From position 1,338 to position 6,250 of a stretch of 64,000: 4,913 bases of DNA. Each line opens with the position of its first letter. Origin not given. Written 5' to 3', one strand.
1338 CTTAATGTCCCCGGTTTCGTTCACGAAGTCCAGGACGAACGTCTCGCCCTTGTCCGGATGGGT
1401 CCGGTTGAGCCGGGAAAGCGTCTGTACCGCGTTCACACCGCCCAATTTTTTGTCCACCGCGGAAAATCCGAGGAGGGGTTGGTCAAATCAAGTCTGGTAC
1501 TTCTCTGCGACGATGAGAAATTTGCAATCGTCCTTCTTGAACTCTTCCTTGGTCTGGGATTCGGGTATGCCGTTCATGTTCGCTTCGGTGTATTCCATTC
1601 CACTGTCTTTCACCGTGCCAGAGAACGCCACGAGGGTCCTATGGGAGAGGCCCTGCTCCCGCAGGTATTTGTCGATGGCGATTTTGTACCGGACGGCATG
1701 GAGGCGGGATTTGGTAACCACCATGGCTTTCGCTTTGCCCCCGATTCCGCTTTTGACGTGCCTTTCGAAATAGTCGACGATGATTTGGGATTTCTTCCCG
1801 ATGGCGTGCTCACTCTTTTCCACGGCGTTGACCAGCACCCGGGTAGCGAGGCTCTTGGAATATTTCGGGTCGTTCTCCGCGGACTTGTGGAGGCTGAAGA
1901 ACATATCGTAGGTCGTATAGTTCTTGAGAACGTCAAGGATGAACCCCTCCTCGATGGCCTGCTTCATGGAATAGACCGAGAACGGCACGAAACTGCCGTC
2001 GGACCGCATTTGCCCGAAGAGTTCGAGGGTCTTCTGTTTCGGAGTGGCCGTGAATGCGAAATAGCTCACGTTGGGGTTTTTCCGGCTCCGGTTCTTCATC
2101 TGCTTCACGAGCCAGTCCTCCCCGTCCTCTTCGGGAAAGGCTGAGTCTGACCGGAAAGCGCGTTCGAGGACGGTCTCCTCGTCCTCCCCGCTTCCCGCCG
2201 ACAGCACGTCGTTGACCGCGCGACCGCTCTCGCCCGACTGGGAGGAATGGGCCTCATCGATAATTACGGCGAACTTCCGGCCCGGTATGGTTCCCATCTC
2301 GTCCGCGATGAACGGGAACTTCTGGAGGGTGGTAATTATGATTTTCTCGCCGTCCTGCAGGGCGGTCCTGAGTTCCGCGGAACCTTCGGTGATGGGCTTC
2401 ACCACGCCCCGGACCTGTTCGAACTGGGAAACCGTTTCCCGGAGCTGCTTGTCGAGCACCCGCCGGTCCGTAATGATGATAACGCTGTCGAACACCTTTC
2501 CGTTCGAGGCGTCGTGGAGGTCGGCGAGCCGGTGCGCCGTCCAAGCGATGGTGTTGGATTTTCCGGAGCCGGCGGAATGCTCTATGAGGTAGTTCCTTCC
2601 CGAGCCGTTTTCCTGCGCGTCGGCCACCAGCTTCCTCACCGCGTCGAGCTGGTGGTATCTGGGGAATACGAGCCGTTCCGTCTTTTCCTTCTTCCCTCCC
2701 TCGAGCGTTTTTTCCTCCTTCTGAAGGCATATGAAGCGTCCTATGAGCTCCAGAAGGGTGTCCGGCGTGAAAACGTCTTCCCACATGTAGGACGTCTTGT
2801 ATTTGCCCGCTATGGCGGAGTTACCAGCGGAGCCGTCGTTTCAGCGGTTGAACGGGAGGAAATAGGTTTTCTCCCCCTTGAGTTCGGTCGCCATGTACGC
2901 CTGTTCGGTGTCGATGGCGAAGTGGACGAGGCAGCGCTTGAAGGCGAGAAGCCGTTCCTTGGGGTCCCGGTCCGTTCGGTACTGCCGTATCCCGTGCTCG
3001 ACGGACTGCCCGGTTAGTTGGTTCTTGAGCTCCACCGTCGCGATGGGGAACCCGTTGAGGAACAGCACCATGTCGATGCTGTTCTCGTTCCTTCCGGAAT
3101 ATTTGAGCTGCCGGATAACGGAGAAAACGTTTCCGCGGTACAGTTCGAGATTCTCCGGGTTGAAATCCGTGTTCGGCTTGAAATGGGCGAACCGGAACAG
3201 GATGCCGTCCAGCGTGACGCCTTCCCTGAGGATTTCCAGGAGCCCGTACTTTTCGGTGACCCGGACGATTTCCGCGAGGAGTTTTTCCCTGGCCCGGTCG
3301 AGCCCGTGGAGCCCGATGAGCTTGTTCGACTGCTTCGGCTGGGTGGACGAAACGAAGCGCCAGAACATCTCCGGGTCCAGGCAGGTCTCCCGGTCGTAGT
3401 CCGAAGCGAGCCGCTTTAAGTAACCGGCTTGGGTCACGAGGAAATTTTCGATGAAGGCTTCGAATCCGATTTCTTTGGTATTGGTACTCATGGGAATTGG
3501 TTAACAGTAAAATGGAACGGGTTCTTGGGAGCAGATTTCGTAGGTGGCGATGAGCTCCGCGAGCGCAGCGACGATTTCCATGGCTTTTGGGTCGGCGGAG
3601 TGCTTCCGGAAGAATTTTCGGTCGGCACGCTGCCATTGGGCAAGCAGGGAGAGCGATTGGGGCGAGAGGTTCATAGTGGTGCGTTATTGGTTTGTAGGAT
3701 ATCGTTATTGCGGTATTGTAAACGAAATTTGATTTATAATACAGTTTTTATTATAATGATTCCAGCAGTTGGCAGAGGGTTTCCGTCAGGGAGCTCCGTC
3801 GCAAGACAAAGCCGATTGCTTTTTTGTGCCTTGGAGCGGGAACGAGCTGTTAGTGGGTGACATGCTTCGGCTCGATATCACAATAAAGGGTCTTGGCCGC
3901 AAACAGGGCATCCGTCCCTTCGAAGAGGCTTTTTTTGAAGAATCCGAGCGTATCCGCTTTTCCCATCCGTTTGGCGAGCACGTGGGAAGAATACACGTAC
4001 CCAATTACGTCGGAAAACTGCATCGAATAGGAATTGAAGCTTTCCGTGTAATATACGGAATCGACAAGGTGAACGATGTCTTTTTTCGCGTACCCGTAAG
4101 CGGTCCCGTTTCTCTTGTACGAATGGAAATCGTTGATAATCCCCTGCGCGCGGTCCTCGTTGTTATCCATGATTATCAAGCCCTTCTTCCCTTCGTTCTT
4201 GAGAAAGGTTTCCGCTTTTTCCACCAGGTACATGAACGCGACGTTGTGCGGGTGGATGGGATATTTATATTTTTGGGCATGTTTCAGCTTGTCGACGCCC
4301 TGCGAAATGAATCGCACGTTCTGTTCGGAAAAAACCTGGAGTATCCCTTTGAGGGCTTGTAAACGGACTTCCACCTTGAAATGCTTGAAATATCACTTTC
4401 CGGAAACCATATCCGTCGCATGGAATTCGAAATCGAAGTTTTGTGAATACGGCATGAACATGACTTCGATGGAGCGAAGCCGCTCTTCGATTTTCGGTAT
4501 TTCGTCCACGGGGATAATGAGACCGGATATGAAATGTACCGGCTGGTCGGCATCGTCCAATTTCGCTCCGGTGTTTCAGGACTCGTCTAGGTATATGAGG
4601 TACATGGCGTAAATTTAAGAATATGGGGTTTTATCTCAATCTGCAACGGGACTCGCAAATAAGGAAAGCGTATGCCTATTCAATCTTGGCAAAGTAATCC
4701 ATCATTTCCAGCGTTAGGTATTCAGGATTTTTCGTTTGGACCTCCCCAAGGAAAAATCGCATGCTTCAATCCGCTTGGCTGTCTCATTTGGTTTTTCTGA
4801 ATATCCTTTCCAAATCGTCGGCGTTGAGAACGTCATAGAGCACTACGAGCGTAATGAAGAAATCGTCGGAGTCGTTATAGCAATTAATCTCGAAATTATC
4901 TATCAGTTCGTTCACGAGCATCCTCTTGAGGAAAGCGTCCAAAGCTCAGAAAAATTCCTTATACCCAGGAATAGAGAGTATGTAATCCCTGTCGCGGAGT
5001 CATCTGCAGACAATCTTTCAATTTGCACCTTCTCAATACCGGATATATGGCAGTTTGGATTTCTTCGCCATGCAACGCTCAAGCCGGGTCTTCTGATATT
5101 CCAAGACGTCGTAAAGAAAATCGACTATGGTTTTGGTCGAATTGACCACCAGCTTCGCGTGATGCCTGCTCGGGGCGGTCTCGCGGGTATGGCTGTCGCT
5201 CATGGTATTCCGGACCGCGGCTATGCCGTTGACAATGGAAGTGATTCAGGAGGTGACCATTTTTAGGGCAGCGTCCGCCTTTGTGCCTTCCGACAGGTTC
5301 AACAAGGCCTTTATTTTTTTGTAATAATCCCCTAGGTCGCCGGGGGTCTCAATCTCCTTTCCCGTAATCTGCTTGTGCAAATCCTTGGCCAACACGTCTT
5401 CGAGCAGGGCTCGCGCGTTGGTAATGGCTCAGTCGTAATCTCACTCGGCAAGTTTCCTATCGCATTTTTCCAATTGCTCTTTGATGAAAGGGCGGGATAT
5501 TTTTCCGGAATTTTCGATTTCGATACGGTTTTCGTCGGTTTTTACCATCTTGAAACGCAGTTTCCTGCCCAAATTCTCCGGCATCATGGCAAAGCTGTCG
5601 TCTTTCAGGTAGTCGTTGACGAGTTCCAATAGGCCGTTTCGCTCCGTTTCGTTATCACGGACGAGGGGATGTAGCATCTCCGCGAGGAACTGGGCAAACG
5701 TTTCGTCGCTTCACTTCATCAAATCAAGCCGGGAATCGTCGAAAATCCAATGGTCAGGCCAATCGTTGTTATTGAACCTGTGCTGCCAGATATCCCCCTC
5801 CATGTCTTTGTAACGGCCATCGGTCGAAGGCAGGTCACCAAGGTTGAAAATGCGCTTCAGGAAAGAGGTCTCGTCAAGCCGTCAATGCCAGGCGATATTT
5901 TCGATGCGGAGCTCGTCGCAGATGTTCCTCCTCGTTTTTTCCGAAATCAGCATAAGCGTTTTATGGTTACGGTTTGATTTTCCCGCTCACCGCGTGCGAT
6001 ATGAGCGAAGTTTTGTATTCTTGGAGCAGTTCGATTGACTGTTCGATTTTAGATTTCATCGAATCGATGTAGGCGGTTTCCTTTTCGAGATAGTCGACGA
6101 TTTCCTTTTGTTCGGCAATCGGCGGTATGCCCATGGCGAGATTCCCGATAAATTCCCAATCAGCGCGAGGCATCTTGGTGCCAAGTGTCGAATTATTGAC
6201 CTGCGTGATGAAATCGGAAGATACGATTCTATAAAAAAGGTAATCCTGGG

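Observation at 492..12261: Type I R-M locus with four or five unrelated genes interleaved between hsdM, hsdS and hsdR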

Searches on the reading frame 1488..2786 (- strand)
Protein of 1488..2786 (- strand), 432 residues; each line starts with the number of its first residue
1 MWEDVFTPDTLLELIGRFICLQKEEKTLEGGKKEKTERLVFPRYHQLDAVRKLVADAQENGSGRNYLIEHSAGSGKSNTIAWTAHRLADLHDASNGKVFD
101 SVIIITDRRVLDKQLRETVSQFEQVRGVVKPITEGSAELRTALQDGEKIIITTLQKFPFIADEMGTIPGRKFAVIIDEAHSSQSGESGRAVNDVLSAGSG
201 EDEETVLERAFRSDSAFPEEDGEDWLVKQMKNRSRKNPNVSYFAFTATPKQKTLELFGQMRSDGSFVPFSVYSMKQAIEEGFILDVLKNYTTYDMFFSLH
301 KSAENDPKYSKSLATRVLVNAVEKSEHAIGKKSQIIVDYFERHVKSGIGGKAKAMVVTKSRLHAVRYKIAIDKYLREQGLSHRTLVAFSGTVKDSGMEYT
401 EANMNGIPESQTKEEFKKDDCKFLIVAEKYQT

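Call 13: find_encoding_contigs(protein=window:1488-2786:-, flank=10000, max_places=10)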
Protein window:1488-2786:- (432 aa): 10 contigs read that carry it; 5 places shown.
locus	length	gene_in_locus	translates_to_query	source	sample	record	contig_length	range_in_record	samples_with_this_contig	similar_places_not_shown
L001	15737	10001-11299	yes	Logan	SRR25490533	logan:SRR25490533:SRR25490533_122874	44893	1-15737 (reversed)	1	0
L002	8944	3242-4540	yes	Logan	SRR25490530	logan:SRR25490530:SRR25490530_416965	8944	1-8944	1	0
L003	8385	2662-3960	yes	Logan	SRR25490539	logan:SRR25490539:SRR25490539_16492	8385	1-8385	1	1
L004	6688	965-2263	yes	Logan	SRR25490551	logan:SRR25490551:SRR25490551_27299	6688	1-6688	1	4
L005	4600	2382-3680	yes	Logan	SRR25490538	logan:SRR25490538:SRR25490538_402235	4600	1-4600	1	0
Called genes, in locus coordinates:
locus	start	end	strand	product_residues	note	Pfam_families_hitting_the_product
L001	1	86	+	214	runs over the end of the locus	-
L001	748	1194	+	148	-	PF12161:HsdM_N (weak), PF02384:N6_Mtase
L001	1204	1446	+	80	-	PF02384:N6_Mtase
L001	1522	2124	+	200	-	PF02384:N6_Mtase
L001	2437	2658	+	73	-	-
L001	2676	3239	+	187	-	PF03235:GmrSD_N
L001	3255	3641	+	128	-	PF03235:GmrSD_N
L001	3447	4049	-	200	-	-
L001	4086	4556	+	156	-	PF07510:GmrSD_C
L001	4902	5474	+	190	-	-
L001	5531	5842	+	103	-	-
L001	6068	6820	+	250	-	PF01420:Methylase_S (weak)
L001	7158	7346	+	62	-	-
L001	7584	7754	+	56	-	-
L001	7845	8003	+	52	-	-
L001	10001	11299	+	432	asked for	PF04851:ResIII, PF00270:DEAD (weak), PF18766:SWI2_SNF2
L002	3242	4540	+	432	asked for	PF04851:ResIII, PF00270:DEAD (weak), PF18766:SWI2_SNF2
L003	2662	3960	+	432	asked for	PF04851:ResIII, PF00270:DEAD (weak), PF18766:SWI2_SNF2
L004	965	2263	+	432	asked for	PF04851:ResIII, PF00270:DEAD (weak), PF18766:SWI2_SNF2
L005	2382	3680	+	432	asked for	PF04851:ResIII, PF00270:DEAD (weak), PF18766:SWI2_SNF2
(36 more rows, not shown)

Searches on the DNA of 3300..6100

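Call 50: search_rna_families(source=window, start=3300, end=6100, threshold=evalue, max_evalue=1)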
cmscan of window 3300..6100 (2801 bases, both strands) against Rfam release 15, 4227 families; matches with E-value up to 1: 0.
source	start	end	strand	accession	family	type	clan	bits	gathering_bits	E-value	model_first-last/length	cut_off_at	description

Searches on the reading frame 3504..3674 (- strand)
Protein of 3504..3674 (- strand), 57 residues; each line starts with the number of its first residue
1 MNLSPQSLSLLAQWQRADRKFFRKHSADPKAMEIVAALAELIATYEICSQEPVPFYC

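Call 6: search_protein_families(library=pfam, proteins=[window:3504-3674:-], max_evalue=0.01)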
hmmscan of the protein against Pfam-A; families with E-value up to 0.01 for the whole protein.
seq(57 aa): 0 families

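Call 7: search_protein_families(library=padloc, proteins=[window:3504-3674:-], max_evalue=0.001)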
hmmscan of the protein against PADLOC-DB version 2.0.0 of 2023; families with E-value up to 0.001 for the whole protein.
seq(57 aa): 0 families

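Call 56: search_protein_families(library=pfam, proteins=[window:3504-3674:-], max_evalue=1)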
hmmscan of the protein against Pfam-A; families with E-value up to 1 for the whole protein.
seq(57 aa): 0 families

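Call 66: find_homologous_proteins(query=A2, max_evalue=0.001)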
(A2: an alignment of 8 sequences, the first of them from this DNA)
Query A2 (8 sequences) (57 aa, profile of the alignment): 54 proteins with E <= 0.001 among 1966 candidates.
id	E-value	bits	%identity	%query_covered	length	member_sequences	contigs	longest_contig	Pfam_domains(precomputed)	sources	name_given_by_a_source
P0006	2.3e-29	118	38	98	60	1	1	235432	-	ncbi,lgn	-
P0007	3.5e-28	114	35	81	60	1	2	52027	-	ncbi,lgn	-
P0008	4.2e-28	114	38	98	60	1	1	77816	-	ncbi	-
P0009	3.1e-27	111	36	96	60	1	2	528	-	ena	-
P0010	4.3e-27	111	38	98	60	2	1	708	-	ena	-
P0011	8.4e-27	110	39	98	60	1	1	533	-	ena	-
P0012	1.8e-26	109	38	98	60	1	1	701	-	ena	-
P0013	2.5e-26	109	38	98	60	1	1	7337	-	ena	-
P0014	4.6e-26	108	37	81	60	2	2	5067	-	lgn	-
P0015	6.4e-26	107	38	98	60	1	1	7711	-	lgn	-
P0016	7.2e-26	107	32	98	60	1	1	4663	-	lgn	-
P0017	9.4e-26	107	38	74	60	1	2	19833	-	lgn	-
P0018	2.9e-24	102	34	98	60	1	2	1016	-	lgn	-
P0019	3.2e-23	99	63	98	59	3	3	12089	-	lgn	-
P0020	5.2e-23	98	44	79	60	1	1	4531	-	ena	-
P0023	1.4e-22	97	100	100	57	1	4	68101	-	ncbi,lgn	-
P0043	4.7e-20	88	82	100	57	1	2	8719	-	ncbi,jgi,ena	jgi:hypothetical protein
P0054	3.4e-18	83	65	96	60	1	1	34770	-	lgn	-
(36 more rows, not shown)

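Call 67: find_encoding_contigs(protein=P0023, flank=10000, max_places=10)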
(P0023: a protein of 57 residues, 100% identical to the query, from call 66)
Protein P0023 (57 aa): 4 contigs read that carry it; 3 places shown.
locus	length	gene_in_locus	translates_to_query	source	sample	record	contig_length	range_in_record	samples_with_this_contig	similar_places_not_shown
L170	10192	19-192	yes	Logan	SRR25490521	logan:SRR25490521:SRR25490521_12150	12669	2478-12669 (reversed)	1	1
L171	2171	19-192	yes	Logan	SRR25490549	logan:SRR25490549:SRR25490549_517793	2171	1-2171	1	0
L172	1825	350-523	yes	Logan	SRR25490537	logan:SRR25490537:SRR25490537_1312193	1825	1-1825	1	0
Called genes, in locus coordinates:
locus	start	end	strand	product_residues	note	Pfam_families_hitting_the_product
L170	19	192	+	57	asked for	-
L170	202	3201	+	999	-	PF04313:HSDR_N, PF22679:T1R_D3-like (faint), PF00270:DEAD (weak), PF04851:ResIII, PF18766:SWI2_SNF2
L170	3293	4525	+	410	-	-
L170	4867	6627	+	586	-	PF00239:Resolvase, PF07508:Recombinase (weak)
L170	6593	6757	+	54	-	-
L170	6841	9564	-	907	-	PF04851:ResIII, PF27159:HI_1054_N, PF27365:HI_1054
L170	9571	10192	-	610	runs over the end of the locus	PF02463:SMC_N (weak), PF13175:AAA_15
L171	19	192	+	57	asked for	-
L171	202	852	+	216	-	PF04313:HSDR_N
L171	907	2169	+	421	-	?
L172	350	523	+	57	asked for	-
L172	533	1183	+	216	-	PF04313:HSDR_N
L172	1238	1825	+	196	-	?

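Call 73: search_protein_families(library=phrogs, proteins=[window:3504-3674:-], max_evalue=0.01)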
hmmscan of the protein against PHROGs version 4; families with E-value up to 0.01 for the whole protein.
seq(57 aa): 0 families

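Call 74: find_encoding_contigs(protein=P0043, flank=10000, max_places=3)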
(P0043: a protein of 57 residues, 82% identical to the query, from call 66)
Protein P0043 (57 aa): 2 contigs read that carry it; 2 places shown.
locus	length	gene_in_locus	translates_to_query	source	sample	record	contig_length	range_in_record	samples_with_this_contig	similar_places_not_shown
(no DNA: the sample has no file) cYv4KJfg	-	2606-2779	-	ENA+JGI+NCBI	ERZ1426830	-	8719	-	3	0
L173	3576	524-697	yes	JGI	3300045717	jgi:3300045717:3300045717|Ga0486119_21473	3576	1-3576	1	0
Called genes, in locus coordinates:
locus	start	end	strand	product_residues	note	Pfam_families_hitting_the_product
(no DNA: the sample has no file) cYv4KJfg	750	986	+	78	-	-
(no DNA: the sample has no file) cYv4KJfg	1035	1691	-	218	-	-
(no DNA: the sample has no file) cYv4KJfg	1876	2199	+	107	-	-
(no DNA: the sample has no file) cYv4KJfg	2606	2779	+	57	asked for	-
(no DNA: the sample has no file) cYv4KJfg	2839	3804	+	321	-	-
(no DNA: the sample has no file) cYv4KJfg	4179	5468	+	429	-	PF04313:HSDR_N, PF04851:ResIII, PF18766:SWI2_SNF2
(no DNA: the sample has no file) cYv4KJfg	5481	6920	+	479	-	PF22679:T1R_D3-like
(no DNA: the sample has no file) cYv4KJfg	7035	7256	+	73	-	-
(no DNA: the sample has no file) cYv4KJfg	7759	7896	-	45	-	-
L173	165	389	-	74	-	-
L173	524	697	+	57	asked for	-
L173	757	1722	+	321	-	-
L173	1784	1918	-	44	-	-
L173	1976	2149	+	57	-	-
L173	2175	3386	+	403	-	PF04313:HSDR_N, PF04851:ResIII, PF18766:SWI2_SNF2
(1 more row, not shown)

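Call 75: find_encoding_contigs(protein=P0054, flank=10000, max_places=3)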
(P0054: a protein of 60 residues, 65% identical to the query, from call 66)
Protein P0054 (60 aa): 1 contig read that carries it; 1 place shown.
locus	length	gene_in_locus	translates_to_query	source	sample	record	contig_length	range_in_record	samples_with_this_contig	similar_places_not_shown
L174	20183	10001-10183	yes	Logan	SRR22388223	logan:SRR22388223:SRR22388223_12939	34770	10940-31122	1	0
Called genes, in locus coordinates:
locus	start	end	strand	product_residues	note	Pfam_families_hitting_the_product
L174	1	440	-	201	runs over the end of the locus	PF07724:AAA_2 (weak)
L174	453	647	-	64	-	-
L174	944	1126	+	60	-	-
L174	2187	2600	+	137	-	PF12161:HsdM_N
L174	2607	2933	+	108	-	PF02384:N6_Mtase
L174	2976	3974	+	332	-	PF02384:N6_Mtase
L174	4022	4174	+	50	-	-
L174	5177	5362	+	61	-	-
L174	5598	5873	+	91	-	-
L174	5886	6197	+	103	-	-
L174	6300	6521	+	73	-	-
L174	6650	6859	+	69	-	-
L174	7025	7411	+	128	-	-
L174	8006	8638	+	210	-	-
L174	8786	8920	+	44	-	-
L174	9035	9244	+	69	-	-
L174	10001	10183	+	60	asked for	-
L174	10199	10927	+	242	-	PF04313:HSDR_N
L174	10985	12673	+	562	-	PF00270:DEAD (weak), PF04851:ResIII, PF18766:SWI2_SNF2, PF22679:T1R_D3-like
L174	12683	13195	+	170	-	-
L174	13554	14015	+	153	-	PF13166:AAA_13 (weak)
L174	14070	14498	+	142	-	PF13166:AAA_13 (weak)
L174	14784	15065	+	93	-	PF13166:AAA_13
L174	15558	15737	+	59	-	-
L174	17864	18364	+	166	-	PF13205:Big_5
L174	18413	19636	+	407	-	PF05593:RHS_repeat (faint)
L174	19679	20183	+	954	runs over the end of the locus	PF25023:TEN_YD-shell, PF05593:RHS_repeat, PF25023:TEN_YD-shell (weak), PF05593:RHS_repeat, PF25023:TEN_YD-shell, PF05593:RHS_repeat, PF25023:TEN_YD-shell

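Call 76: find_encoding_contigs(protein=P0019, flank=10000, max_places=3)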
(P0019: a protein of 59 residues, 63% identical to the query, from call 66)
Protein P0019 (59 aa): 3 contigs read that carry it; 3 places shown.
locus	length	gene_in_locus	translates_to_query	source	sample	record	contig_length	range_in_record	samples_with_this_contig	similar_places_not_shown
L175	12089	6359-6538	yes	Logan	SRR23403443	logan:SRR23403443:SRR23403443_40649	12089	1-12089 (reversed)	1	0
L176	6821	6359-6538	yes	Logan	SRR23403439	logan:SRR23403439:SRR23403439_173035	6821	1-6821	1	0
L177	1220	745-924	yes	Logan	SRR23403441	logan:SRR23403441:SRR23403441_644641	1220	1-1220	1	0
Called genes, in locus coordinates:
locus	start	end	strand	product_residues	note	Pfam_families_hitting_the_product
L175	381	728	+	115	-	-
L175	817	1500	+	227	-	-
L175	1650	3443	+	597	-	PF12161:HsdM_N, PF02384:N6_Mtase, PF07669:Eco57I (weak)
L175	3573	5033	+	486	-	PF01420:Methylase_S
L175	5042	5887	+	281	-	-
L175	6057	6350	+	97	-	-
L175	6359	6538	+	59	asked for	-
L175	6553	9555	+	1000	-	PF04313:HSDR_N, PF04851:ResIII, PF18766:SWI2_SNF2, PF00270:DEAD (weak), PF22679:T1R_D3-like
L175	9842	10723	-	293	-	-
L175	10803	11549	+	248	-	-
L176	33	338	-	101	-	-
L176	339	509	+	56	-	-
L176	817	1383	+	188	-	-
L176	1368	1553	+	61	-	-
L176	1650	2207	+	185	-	PF12161:HsdM_N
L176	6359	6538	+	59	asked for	-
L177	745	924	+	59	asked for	-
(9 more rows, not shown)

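Call 97: list_cluster_members(proteins=[P0023, P0043])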
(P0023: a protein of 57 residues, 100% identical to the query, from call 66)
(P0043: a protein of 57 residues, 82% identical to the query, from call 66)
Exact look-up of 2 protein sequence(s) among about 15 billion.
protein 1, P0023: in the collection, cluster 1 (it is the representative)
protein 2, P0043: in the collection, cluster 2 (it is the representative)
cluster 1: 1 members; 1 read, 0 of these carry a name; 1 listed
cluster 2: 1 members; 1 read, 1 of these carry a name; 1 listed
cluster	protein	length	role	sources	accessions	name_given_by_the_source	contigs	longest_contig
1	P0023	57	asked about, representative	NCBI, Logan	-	-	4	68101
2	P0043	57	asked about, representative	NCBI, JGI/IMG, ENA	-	hypothetical protein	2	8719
